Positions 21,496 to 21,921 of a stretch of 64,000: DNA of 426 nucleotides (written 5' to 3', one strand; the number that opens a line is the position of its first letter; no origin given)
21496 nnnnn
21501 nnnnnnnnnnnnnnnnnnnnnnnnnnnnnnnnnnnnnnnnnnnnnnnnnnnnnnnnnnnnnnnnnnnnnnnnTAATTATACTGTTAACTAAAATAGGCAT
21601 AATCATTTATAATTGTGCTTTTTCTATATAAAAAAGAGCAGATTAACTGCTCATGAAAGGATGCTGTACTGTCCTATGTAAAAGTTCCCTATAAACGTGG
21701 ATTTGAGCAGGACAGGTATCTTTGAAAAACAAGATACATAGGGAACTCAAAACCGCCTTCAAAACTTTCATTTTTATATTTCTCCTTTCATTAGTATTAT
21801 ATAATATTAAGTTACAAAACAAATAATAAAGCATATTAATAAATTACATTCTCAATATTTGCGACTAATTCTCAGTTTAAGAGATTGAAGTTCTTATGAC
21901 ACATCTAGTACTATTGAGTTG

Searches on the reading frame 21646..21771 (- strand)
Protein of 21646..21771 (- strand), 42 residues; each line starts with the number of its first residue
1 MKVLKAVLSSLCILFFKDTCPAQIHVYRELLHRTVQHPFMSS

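Call 99: search_protein_families(library=pfam, proteins=[window:21646-21771:-], max_evalue=1)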
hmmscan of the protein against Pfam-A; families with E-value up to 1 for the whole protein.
seq(42 aa): 0 families
